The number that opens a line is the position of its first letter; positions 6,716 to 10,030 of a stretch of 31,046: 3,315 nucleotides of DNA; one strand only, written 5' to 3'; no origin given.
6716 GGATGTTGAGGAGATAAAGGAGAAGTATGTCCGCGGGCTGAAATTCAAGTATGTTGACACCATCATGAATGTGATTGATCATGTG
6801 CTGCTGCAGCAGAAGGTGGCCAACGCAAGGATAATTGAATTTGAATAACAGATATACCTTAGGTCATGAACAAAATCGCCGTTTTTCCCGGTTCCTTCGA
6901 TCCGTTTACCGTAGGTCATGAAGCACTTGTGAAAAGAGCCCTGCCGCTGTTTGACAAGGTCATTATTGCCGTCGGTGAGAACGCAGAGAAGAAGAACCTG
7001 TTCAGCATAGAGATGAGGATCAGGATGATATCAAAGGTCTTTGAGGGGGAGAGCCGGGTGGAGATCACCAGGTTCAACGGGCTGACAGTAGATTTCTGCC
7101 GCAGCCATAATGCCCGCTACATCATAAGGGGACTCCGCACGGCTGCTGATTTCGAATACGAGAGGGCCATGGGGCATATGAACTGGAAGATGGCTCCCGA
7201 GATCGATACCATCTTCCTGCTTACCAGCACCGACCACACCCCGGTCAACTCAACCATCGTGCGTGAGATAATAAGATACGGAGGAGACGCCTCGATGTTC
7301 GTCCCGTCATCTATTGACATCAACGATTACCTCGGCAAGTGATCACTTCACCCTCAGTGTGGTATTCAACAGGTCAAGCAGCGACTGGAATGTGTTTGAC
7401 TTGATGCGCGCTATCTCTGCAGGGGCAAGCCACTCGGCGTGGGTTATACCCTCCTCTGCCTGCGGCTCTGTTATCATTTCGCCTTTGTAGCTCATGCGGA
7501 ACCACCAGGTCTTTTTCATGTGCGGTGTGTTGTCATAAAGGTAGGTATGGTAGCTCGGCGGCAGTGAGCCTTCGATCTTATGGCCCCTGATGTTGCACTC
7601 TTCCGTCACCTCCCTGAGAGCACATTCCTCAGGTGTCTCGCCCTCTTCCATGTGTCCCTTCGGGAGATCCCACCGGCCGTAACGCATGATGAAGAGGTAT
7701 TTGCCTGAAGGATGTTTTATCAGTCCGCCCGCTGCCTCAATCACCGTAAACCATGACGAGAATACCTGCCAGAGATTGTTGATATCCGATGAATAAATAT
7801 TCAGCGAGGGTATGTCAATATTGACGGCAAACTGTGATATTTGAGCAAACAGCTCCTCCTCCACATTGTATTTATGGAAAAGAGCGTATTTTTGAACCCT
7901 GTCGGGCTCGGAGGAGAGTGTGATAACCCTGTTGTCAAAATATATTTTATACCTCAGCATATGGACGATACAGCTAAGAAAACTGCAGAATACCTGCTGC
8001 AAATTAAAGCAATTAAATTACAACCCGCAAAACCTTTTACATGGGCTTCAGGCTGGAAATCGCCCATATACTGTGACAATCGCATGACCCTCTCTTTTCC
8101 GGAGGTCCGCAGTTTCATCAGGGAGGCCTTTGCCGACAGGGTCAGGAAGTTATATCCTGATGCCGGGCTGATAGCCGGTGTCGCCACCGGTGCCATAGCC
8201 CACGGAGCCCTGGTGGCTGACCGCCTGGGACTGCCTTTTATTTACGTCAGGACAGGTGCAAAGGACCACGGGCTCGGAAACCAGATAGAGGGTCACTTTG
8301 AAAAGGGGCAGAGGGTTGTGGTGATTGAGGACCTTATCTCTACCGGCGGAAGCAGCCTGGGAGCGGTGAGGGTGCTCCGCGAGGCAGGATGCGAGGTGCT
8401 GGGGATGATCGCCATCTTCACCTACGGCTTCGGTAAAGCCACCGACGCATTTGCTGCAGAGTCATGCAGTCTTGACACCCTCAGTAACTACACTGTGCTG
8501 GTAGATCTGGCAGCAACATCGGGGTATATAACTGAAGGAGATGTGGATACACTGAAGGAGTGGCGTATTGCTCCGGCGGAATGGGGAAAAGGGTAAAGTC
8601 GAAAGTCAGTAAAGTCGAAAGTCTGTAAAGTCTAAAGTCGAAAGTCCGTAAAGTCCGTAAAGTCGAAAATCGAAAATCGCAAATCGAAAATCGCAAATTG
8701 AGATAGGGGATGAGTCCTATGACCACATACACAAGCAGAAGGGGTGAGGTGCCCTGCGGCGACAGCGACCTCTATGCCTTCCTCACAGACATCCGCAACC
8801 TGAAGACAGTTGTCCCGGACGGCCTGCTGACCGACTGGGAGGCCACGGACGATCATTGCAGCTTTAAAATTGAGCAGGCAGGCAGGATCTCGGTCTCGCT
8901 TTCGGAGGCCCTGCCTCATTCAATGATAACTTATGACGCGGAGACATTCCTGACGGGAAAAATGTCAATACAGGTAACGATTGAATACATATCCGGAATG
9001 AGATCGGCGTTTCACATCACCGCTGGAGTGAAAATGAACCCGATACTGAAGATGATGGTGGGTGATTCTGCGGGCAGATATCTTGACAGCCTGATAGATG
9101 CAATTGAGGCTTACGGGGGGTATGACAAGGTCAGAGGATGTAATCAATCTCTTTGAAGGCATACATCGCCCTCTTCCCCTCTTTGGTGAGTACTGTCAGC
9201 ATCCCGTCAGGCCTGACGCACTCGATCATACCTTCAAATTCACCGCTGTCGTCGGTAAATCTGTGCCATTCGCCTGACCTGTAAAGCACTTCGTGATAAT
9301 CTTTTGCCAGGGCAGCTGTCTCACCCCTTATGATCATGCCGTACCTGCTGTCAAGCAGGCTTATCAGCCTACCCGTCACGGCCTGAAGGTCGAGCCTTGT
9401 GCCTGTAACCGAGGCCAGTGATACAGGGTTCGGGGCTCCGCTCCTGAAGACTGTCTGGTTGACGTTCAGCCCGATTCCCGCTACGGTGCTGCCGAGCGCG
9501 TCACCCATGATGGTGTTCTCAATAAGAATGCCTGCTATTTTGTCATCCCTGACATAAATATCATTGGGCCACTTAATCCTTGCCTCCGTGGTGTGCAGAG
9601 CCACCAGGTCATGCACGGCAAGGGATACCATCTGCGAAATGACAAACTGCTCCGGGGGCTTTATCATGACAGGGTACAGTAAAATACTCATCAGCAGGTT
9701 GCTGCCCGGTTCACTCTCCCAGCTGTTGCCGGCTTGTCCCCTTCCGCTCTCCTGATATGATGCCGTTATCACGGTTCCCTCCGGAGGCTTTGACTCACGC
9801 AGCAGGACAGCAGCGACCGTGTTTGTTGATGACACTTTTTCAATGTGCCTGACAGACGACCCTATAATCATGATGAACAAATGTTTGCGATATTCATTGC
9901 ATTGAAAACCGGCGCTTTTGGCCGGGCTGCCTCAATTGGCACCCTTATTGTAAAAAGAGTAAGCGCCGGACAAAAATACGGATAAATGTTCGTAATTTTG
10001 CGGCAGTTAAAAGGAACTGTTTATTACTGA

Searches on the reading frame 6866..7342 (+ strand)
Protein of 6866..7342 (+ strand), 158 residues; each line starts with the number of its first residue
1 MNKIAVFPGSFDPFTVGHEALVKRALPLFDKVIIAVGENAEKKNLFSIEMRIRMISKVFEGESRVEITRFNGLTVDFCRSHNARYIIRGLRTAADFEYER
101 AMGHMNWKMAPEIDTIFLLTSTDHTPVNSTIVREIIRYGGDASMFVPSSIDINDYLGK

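Call 77: search_protein_families(library=pfam, proteins=[window:6866-7342:+], max_evalue=0.0001)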
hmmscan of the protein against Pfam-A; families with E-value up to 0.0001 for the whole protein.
window:6866-7342:+ (158 aa): 1 family
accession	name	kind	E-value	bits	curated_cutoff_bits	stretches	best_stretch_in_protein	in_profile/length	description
PF01467.32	CTP_transf_like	-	7.2e-22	78.5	21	1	6-134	1-132/133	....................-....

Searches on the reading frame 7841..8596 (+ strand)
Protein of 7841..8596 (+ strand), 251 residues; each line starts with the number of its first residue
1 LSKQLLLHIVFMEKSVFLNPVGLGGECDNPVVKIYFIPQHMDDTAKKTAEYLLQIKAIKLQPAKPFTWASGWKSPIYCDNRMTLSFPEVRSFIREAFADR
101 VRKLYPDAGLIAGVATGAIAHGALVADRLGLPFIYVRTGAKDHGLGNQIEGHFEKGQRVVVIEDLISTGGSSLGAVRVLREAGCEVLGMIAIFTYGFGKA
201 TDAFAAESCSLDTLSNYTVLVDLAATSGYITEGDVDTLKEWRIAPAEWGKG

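Call 77: search_protein_families(library=pfam, proteins=[window:7841-8596:+], max_evalue=0.0001)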
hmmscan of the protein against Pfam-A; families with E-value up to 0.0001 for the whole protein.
window:7841-8596:+ (251 aa): 1 family
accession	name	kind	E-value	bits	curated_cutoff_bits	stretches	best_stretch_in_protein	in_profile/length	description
PF00156.33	Pribosyltran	-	7.7e-10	38.7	26.3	1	110-196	32-127/158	Phosphoribosyl transferase domain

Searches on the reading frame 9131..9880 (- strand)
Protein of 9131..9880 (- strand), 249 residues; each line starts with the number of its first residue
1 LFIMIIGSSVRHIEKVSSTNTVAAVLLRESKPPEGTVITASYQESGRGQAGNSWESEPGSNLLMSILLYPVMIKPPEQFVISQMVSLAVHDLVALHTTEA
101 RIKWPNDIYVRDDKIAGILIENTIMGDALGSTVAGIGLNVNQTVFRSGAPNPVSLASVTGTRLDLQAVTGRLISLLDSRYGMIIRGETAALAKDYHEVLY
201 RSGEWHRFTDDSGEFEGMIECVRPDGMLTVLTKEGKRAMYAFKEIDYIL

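Call 77: search_protein_families(library=pfam, proteins=[window:9131-9880:-], max_evalue=0.0001)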
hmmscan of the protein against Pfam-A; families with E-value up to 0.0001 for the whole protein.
window:9131-9880:- (249 aa): 1 family
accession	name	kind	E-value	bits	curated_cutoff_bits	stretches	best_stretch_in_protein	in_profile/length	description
PF03099.24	BPL_LplA_LipB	-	4e-20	72.5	21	1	15-131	4-126/133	Biotin/lipoate A/B protein ligase family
